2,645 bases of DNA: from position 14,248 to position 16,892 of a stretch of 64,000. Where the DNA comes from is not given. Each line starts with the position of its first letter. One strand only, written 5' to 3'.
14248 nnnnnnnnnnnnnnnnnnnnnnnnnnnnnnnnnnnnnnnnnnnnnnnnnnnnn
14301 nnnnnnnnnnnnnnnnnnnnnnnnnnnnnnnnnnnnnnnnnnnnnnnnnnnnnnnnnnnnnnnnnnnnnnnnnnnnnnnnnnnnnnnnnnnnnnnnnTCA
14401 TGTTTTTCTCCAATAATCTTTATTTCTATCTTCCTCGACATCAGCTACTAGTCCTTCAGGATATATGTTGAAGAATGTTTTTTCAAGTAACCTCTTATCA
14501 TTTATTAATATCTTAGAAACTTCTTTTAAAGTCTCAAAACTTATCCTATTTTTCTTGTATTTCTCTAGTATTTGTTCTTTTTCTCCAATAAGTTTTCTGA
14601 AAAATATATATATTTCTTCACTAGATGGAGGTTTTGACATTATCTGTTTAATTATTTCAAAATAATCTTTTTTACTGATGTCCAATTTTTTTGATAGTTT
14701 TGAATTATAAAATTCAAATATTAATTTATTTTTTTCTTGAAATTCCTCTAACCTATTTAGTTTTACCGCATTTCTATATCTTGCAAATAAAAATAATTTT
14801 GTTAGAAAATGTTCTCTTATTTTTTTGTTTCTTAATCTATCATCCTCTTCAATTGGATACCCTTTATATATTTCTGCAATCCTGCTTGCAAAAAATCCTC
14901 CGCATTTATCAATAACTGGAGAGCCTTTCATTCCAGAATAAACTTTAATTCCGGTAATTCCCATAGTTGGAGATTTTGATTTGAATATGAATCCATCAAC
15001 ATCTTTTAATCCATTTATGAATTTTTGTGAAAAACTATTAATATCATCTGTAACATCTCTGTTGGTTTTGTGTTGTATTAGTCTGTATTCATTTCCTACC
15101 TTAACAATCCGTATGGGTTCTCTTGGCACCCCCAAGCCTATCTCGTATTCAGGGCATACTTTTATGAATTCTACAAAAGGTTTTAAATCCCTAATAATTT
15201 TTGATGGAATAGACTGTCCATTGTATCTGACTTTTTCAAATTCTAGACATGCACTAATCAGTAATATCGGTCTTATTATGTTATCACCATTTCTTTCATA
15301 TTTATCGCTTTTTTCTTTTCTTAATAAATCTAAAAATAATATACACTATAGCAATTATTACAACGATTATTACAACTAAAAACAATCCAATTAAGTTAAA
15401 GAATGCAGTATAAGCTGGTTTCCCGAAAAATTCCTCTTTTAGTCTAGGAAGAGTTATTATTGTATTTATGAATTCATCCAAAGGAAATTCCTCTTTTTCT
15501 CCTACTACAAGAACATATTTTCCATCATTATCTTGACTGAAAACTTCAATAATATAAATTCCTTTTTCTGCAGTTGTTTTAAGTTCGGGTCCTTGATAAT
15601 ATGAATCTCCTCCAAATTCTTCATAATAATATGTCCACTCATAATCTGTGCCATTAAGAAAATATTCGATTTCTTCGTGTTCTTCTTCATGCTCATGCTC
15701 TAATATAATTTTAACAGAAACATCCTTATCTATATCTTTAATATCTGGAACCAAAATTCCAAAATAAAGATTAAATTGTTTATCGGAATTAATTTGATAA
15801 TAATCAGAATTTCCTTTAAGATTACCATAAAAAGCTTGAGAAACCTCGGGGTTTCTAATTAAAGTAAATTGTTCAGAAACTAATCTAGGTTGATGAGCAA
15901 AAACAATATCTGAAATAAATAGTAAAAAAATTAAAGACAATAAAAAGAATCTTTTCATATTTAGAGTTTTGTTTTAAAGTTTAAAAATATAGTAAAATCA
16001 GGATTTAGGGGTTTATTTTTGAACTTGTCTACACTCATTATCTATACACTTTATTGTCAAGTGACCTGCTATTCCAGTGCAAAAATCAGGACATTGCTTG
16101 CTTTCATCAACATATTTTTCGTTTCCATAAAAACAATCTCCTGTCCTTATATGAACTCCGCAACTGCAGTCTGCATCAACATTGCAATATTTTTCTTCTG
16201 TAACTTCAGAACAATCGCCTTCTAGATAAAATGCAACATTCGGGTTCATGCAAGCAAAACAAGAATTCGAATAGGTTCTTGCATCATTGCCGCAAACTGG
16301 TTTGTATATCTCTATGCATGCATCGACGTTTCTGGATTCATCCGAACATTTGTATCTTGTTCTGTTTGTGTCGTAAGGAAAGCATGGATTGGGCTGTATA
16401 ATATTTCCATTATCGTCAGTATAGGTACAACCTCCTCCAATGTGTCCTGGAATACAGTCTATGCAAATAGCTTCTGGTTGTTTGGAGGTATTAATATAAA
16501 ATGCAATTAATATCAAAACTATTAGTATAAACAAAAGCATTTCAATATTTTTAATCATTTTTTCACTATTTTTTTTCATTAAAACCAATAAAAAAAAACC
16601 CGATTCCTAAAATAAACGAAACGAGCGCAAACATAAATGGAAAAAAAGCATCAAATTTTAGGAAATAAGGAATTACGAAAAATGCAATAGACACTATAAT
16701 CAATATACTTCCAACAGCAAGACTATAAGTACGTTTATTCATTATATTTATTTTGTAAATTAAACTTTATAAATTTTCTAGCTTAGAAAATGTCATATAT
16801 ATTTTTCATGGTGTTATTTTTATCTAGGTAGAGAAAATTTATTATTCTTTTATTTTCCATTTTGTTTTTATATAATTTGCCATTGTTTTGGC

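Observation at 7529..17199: Two adjacent islands of secreted/surface-protein genes delimited by direct, progressively degraded copies of the tRNA-Thr 3' end (att-like sites) - integrase-less integrated-element remnants?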

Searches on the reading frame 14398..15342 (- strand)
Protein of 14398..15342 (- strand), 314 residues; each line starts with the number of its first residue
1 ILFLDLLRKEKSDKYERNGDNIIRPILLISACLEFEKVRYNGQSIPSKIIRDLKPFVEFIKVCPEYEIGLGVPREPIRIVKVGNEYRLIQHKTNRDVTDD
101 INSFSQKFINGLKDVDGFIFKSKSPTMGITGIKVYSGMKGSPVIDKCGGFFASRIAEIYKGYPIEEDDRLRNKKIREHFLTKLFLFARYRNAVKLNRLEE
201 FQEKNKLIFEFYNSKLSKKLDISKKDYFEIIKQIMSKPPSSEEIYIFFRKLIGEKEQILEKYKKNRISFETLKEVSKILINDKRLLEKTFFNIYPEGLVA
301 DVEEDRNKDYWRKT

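Call 72: find_homologous_proteins(query=window:14398-15342:-)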
Query window:14398-15342:- (314 aa): 753 proteins with E <= 0.001 among 2382 candidates; the best 120 are listed.
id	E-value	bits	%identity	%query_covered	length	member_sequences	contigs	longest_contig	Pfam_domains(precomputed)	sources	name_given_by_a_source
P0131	3.2e-201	685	100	100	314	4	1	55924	PF04463.18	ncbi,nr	ncbi:MAG: DUF523 domain-containing protein [Candidatus Aenigmarchaeota archaeon]|nr:DUF523 domain-co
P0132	1.0e-169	582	90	93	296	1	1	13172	PF04463.18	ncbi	-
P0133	3.7e-161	553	84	93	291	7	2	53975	PF04463.18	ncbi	-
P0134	8.8e-159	546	81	93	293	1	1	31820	PF04463.18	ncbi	-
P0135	8.3e-146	503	76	93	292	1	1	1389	PF04463.18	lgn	-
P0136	1.4e-141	489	74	93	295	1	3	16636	PF04463.18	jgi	jgi:uncharacterized protein YbbK (DUF523 family)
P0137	3.0e-134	465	72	93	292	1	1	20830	PF04463.18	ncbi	-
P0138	4.4e-133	461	70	93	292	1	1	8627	PF04463.18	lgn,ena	-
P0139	3.3e-132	458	67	93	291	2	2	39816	PF04463.18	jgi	jgi:uncharacterized protein YbbK (DUF523 family)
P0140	1.5e-131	456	68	92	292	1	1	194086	PF04463.18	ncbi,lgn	-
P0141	2.5e-131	456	71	92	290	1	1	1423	PF04463.18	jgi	-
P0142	1.3e-130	453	70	93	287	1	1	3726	PF04463.18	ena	-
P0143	4.7e-130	451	71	92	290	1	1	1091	PF04463.18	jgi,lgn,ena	-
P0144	1.2e-129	450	67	93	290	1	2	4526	PF04463.18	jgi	jgi:uncharacterized protein YbbK (DUF523 family)/uncharacterized protein YbgA (DUF1722 family)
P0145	1.8e-129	449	67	92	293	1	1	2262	PF04463.18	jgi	jgi:uncharacterized protein YbbK (DUF523 family)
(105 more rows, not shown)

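Call 73: find_encoding_contigs(protein=P0132, flank=10000, max_places=2)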
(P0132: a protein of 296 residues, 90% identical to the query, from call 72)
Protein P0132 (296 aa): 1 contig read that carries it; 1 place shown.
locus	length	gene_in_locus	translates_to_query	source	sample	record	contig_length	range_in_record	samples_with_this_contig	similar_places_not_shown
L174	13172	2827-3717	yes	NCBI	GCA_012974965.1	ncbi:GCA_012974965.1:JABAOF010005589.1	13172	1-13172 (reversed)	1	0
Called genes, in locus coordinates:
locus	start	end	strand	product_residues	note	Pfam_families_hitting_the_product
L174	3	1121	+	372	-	?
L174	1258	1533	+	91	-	-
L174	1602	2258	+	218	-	-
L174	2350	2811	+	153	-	PF03073:TspO_MBR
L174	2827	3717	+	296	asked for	PF04463:2-thiour_desulf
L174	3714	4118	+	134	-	PF03013:Pyr_excise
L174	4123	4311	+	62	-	-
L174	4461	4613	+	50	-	-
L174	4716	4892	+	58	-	-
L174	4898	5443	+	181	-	PF00050:Kazal_1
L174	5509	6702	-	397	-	-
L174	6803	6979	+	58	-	PF04014:MazE_antitoxin (weak)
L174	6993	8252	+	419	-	PF01336:tRNA_anti-codon, PF00152:tRNA-synt_2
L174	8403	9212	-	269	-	-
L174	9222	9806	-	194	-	PF04011:LemA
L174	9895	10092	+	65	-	-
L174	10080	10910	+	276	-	PF01256:Carb_kinase, PF02110:HK, PF08543:Phos_pyr_kin (weak)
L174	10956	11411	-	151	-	-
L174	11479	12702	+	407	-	PF00999:Na_H_Exchanger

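Call 74: find_encoding_contigs(protein=P0133, flank=10000, max_places=2)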
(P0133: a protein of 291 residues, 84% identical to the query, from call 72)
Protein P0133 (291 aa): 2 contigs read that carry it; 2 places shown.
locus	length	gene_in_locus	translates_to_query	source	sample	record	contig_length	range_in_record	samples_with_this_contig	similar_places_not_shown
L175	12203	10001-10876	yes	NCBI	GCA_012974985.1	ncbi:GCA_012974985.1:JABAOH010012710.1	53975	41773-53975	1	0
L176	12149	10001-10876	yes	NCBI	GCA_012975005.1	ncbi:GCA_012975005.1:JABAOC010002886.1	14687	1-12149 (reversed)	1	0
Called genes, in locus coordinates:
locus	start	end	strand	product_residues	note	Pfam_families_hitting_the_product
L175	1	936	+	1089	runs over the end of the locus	PF14870:PSII_BNR (faint), PF15899:BNR_6 (faint), PF02012:BNR (faint), PF15902:Sortilin-Vps10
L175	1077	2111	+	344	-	PF00155:Aminotran_1_2, PF04864:Alliinase_C (weak)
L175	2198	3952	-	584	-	PF14417:MEDS, PF01978:TrmB (faint), PF01047:MarR (weak), PF13412:HTH_24 (weak)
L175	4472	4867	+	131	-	-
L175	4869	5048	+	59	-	-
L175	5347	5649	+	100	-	-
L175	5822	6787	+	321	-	PF04055:Radical_SAM, PF13186:SPASM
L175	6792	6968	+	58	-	-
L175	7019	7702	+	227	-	PF13386:DsbD_2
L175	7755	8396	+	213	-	PF05724:TPMT, PF01209:Ubie_methyltran, PF03848:TehB, PF05175:MTS, PF13489:Methyltransf_23, PF02353:CMAS, PF13847:Methyltransf_31, PF08241:Methyltransf_11, +4 more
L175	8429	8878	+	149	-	PF00116:COX2, PF13473:Cupredoxin_1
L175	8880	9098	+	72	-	-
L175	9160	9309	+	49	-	PF21349:RUBY_RBDX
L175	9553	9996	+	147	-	PF03013:Pyr_excise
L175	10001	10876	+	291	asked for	PF04463:2-thiour_desulf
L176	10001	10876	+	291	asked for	PF04463:2-thiour_desulf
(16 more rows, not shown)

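Call 75: find_encoding_contigs(protein=P0134, flank=10000, max_places=2)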
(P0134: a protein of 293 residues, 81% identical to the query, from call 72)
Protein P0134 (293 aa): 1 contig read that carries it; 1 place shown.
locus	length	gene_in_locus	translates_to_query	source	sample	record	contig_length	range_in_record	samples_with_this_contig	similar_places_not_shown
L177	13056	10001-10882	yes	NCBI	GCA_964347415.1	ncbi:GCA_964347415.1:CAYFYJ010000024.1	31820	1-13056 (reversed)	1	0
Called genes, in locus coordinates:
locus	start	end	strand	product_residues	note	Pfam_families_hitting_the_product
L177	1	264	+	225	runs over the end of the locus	PF01902:Diphthami_syn_2_N, PF28410:Diphthami_syn_2_C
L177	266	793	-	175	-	PF01592:NifU_N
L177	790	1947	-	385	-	PF00266:Aminotran_5, PF01041:DegT_DnrJ_EryC1, PF01212:Beta_elim_lyase (weak)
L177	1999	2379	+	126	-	-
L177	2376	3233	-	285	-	-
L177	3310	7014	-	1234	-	-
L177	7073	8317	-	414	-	PF01336:tRNA_anti-codon, PF00152:tRNA-synt_2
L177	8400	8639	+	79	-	-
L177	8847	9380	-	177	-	PF00719:Pyrophosphatase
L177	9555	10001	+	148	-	PF03013:Pyr_excise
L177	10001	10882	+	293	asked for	PF04463:2-thiour_desulf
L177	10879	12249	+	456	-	PF00875:DNA_photolyase, PF03441:FAD_binding_7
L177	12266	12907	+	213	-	-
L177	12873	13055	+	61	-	?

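Call 85: search_protein_families(library=pfam, proteins=[L174:114-1121:+, L174:1252-1533:+, L174:5509-6711:-, L174:4123-4311:+], max_evalue=0.05)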
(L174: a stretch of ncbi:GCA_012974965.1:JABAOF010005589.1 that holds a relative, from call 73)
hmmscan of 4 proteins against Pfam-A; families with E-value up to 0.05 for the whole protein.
L174:114-1121:+ (335 aa): 0 families

L174:1252-1533:+ (93 aa): 0 families

L174:5509-6711:- (400 aa): 0 families

L174:4123-4311:+ (62 aa): 0 families

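Call 87: find_encoding_contigs(protein=P0136, flank=10000, max_places=3)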
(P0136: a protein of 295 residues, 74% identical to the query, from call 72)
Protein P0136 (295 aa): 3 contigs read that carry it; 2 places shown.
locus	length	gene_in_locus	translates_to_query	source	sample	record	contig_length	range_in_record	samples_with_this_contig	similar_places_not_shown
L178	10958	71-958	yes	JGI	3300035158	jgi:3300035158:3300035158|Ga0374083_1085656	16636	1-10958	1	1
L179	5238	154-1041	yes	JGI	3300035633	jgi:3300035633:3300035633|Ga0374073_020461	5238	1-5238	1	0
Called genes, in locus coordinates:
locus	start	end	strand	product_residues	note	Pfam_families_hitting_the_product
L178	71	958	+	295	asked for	PF04463:2-thiour_desulf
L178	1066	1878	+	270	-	PF03851:UvdE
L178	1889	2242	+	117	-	PF07343:DUF1475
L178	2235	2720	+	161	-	PF03073:TspO_MBR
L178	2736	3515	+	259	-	PF06966:DUF1295, PF02544:Steroid_dh (weak)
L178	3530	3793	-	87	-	-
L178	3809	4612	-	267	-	PF01261:AP_endonuc_2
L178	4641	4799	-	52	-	PF03911:Sec61_beta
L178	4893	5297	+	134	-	-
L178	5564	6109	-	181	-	-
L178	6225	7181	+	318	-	-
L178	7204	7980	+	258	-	-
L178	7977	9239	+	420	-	-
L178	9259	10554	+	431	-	-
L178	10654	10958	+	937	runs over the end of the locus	-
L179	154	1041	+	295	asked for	PF04463:2-thiour_desulf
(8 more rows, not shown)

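Call 98: search_protein_families(library=phrogs, proteins=[L174:114-1121:+, L174:5509-6711:-], max_evalue=0.05)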
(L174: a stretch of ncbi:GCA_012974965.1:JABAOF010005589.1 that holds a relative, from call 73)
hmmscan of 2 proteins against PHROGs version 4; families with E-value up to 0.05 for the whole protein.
L174:114-1121:+ (335 aa): 0 families

L174:5509-6711:- (400 aa): 0 families

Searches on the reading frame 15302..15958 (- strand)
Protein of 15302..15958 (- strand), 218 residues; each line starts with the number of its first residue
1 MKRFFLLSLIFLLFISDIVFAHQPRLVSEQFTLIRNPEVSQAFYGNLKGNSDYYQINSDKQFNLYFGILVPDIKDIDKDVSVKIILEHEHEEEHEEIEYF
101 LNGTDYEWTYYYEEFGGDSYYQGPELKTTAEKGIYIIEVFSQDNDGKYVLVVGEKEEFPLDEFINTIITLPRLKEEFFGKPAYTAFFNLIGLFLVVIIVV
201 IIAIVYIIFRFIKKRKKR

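Call 12: search_protein_families(library=pfam, proteins=[window:15302-15958:-], max_evalue=0.01)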
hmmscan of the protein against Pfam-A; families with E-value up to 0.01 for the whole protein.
window:15302-15958:- (218 aa): 1 family
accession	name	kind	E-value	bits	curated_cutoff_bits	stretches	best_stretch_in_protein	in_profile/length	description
PF12420.13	DUF3671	-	0.0091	15.9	34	0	4-215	163-216/223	Fam-L, Fam-M like protein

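Call 13: search_protein_families(library=phrogs, proteins=[window:15302-15958:-], max_evalue=0.01)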
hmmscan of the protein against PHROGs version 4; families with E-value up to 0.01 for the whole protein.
window:15302-15958:- (218 aa): 0 families

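Call 100: find_related_loci(query=window:15302-15958:-, collection=viral_contigs, flank=8000)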
Query window:15302-15958:- (218 aa) in viral_contigs; peptide patterns used: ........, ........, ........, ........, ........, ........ (x = any residue, [..] = any of these).
32 stretches matched a pattern, but none encodes a relative of the query by tblastn (E <= 1e-3).

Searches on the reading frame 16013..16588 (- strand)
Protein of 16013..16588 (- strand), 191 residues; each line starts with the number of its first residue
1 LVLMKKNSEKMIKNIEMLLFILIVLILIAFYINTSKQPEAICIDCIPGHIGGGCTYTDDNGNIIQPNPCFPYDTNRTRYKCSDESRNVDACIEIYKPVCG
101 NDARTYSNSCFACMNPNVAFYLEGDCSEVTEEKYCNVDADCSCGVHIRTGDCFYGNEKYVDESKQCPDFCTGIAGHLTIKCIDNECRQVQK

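Call 12: search_protein_families(library=pfam, proteins=[window:16013-16588:-], max_evalue=0.01)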
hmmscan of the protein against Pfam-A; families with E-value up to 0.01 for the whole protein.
window:16013-16588:- (191 aa): 2 families
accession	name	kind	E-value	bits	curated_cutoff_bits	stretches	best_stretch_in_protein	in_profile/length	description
PF00050.26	Kazal_1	-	3.1e-08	33.9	21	1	81-115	1-33/49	Kazal-type serine protease inhibitor domain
PF07648.20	Kazal_2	-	8.2e-05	23.1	22.8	1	94-126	10-48/48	Kazal-type serine protease inhibitor domain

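Call 13: search_protein_families(library=phrogs, proteins=[window:16013-16588:-], max_evalue=0.01)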
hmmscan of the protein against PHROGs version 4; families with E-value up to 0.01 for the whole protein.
window:16013-16588:- (191 aa): 0 families

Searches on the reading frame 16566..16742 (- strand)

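Call 13: search_protein_families(library=phrogs, proteins=[window:16566-16742:-], max_evalue=0.01)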
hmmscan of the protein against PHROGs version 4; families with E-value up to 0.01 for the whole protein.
window:16566-16742:- (58 aa): 0 families

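Call 85: search_protein_families(library=pfam, proteins=[window:16566-16742:-], max_evalue=0.05)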
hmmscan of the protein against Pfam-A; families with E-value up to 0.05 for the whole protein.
window:16566-16742:- (58 aa): 2 families
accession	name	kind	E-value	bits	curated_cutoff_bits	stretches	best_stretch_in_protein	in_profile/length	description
PF19762.4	DUF6249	-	0.0061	16.9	33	1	4-56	52-103/104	Domain of unknown function (DUF6249)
PF19609.4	DUF6114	-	0.012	16.7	27.9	1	5-54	42-92/106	Family of unknown function (DUF6114)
